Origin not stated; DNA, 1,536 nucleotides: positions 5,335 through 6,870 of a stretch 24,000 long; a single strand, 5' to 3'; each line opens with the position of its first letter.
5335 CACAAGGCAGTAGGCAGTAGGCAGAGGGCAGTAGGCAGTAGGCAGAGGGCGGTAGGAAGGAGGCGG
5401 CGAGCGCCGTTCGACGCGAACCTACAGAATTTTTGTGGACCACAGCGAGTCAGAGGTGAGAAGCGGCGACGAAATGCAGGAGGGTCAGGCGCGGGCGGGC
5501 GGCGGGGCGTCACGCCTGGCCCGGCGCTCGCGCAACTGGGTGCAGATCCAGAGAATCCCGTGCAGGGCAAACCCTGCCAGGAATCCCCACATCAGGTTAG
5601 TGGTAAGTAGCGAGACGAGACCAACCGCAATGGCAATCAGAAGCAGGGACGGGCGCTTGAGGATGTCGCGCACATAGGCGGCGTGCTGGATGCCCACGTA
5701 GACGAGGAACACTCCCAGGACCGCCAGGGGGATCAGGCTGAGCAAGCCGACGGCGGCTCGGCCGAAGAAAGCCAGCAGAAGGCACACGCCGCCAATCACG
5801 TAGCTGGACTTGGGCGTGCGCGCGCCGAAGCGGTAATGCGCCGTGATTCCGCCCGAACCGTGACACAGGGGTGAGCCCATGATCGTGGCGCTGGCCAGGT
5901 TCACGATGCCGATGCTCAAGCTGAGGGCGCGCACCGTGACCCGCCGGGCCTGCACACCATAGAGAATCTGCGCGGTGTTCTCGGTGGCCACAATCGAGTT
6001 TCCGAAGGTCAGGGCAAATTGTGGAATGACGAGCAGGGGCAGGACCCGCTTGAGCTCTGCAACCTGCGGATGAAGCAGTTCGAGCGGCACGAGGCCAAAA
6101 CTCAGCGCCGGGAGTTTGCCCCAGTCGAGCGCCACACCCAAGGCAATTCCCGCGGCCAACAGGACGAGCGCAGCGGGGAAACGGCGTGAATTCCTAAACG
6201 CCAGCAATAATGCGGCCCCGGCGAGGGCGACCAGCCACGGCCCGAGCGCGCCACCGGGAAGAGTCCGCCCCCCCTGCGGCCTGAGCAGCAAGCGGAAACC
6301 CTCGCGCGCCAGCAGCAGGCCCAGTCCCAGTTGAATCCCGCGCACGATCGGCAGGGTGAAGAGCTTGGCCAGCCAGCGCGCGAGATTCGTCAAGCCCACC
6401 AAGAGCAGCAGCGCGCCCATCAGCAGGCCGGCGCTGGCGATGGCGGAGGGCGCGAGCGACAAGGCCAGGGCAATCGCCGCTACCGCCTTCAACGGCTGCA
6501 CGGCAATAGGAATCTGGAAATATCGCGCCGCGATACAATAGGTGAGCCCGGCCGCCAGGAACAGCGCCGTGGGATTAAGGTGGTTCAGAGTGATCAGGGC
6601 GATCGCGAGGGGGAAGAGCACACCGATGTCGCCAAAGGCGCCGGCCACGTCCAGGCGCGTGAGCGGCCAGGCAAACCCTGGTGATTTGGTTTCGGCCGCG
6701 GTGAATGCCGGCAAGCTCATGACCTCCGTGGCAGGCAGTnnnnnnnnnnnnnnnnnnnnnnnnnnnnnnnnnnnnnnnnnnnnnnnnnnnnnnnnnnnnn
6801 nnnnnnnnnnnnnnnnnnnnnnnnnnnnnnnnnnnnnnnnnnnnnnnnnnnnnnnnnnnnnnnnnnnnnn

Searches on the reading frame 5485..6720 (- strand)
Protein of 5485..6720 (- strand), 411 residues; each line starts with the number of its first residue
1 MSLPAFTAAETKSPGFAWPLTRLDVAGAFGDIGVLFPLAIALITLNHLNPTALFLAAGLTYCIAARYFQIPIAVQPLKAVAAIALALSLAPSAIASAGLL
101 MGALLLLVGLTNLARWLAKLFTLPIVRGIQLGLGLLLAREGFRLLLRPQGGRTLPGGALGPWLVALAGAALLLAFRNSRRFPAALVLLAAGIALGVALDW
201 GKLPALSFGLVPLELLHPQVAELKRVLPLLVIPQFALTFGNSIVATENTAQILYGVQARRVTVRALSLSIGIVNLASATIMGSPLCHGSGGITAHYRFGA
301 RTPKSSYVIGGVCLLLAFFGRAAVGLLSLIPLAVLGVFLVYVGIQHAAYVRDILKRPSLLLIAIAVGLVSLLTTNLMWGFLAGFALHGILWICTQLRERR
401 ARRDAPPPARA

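Call 13: find_encoding_contigs(protein=window:5485-6720:-, flank=10000, max_places=6)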
Protein window:5485-6720:- (411 aa): no gene with exactly this product is on record in the collection.
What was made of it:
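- Tried and rejected: An exact look-up of the window's transporter protein found nothing (call 13).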

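Call 34: search_protein_families(library=pfam, proteins=[window:5485-6720:-], max_evalue=0.01)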
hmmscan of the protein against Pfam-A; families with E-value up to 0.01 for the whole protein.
window:5485-6720:- (411 aa): 2 families
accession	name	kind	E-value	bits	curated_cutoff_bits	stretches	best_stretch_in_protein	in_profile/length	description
PF16983.11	MFS_MOT1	-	7.9e-42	142.5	30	2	230-345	5-110/111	Molybdate transporter of MFS superfamily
PF14898.11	DUF4491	-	0.0014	19.4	27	0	328-402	8-80/92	Domain of unknown function (DUF4491)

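Call 49: find_homologous_proteins(query=window:5485-6720:-, max_evalue=1e-30)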
Query window:5485-6720:- (411 aa): 1682 proteins with E <= 1e-30 among 8000 candidates; the best 120 are listed.
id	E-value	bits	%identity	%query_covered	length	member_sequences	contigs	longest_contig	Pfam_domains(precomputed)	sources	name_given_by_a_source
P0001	1.7e-241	819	96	100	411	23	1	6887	PF16983.12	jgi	jgi:SulP family sulfate permease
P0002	7.0e-226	768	91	100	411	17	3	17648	PF16983.12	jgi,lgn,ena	jgi:SulP family sulfate permease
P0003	2.0e-212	723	87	97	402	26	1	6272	PF16983.12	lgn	-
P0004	7.2e-211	718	87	97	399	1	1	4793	PF16983.12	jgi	-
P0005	7.4e-211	718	87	98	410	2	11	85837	PF16983.12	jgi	jgi:SulP family sulfate permease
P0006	2.1e-198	677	83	98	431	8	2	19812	PF16983.12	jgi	jgi:SulP family sulfate permease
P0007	8.8e-195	665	79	98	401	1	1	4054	PF16983.12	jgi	jgi:SulP family sulfate permease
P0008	9.4e-195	665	81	96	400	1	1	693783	PF16983.12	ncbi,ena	-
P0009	6.3e-192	656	80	97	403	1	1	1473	PF16983.12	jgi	jgi:SulP family sulfate permease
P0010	1.6e-189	648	85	92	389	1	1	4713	PF16983.12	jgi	jgi:SulP family sulfate permease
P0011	2.6e-188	644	79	98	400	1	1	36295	PF16983.12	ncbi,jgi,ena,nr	ncbi:MAG TPA: putative sulfate/molybdate transporter [Terriglobia bacterium]|nr:putative sulfate/mol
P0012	1.5e-187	642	79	97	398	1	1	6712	PF16983.12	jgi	-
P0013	5.9e-186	636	78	96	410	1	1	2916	PF16983.12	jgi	-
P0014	7.7e-186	636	78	98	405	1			PF16983.12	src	-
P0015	6.3e-185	633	82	91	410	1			PF16983.12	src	-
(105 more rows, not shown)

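Call 50: find_encoding_contigs(protein=P0002, flank=4000, max_places=2)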
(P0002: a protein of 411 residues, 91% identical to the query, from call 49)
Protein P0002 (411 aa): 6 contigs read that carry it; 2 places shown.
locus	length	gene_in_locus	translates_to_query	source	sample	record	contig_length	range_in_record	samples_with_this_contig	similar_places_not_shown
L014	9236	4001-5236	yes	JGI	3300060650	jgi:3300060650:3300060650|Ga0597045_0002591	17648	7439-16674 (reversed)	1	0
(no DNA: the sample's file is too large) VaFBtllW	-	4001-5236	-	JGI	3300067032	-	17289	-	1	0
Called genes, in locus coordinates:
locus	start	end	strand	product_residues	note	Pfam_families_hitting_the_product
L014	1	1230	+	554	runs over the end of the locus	PF23545:Zn_ribbon_HMPTM, PF04055:Radical_SAM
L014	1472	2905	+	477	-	PF03743:TrbI (faint)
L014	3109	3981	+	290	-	PF01261:AP_endonuc_2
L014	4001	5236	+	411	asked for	PF16983:MFS_MOT1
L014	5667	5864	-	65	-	-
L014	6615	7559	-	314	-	PF00149:Metallophos (weak), PF14008:Metallophos_C (faint)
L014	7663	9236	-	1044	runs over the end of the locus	PF13620:CarboxypepD_reg, PF13715:CarbopepD_reg_2 (weak), PF25183:OMP_b-brl_4, PF00593:TonB_dep_Rec_b-barrel (weak)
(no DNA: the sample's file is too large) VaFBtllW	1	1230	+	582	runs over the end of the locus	?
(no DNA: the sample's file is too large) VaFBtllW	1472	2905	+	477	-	PF03743:TrbI (faint)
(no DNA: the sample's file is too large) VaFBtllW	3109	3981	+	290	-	PF01261:AP_endonuc_2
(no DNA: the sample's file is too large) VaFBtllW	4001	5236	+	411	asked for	PF16983:MFS_MOT1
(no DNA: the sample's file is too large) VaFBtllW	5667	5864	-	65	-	-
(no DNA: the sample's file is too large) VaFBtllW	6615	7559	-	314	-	PF00149:Metallophos (weak), PF14008:Metallophos_C (faint)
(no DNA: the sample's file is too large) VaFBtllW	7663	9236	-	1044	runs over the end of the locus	PF13620:CarboxypepD_reg, PF13715:CarbopepD_reg_2 (weak), PF25183:OMP_b-brl_4, PF00593:TonB_dep_Rec_b-barrel (weak)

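Call 51: find_encoding_contigs(protein=P0005, flank=4000, max_places=2)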
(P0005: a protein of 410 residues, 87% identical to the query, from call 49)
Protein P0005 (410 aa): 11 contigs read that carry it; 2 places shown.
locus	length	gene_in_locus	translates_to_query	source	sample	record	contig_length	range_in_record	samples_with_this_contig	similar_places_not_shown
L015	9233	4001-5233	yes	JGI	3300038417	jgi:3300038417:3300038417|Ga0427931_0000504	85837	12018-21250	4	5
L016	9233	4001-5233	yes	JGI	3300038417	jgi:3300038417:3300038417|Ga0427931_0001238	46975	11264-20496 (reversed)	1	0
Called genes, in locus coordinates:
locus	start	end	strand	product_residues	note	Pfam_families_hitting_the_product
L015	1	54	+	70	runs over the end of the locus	PF09957:VapB_antitoxin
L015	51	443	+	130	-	PF01850:PIN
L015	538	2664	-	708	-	-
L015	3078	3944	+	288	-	PF01261:AP_endonuc_2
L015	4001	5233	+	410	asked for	PF16983:MFS_MOT1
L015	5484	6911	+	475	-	-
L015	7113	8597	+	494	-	PF07669:Eco57I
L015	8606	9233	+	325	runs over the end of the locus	PF17728:BsuBI_PstI_RE_N, PF06616:BsuBI_PstI_RE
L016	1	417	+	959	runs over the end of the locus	PF13620:CarboxypepD_reg, PF13715:CarbopepD_reg_2 (weak), PF25183:OMP_b-brl_4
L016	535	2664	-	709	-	-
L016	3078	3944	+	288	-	PF01261:AP_endonuc_2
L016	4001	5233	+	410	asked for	PF16983:MFS_MOT1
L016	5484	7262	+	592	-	-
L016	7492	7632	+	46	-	-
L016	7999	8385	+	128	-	-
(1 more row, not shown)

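Call 52: find_encoding_contigs(protein=P0006, flank=4000, max_places=2)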
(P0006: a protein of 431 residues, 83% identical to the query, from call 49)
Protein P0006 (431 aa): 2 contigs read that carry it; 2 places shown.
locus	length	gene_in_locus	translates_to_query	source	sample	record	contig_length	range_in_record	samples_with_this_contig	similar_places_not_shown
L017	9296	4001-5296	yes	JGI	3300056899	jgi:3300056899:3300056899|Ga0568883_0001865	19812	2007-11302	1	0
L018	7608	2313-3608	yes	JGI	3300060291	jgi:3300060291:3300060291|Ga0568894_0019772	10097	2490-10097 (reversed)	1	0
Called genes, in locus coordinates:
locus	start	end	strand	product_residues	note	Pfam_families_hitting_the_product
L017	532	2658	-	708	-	-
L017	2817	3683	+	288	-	PF01261:AP_endonuc_2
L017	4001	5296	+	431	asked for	PF16983:MFS_MOT1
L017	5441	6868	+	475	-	-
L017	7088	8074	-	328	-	PF02517:Rce1-like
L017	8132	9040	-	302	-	PF00326:Peptidase_S9, PF03781:FGE-sulfatase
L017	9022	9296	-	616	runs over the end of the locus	PF26549:Tricorn_N (faint), PF26550:Tricorn_2nd, PF07676:PD40 (weak), PF00326:Peptidase_S9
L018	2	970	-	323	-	?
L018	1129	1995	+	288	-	PF01261:AP_endonuc_2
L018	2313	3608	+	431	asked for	PF16983:MFS_MOT1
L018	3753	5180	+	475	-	-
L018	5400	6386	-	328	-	PF02517:Rce1-like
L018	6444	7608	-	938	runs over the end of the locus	PF26549:Tricorn_N (faint), PF26550:Tricorn_2nd, PF07676:PD40 (weak), PF20434:BD-FAE (faint), PF00326:Peptidase_S9, PF03781:FGE-sulfatase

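Call 53: find_encoding_contigs(protein=P0008, flank=4000, max_places=1)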
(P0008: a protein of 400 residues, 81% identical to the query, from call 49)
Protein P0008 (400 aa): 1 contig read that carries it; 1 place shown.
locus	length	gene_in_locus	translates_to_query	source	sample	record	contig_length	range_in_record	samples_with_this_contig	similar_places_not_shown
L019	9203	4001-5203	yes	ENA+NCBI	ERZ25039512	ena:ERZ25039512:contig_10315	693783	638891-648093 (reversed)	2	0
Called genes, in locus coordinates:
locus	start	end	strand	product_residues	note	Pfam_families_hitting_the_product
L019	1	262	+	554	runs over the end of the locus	PF23545:Zn_ribbon_HMPTM, PF04055:Radical_SAM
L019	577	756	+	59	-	PF09957:VapB_antitoxin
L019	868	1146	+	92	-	PF01850:PIN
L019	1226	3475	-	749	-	PF14871:GHL6 (weak)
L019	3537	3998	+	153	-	PF12728:HTH_17, PF03459:TOBE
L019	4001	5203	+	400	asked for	PF16983:MFS_MOT1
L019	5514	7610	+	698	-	PF00270:DEAD, PF04851:ResIII, PF00271:Helicase_C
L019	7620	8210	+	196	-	PF02481:DNA_processg_A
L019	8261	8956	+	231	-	PF02481:DNA_processg_A (weak)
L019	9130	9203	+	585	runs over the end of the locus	-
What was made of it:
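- The genes between C1 and C2 are conserved chromosomal genes, not cargo (calls 50, 53).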
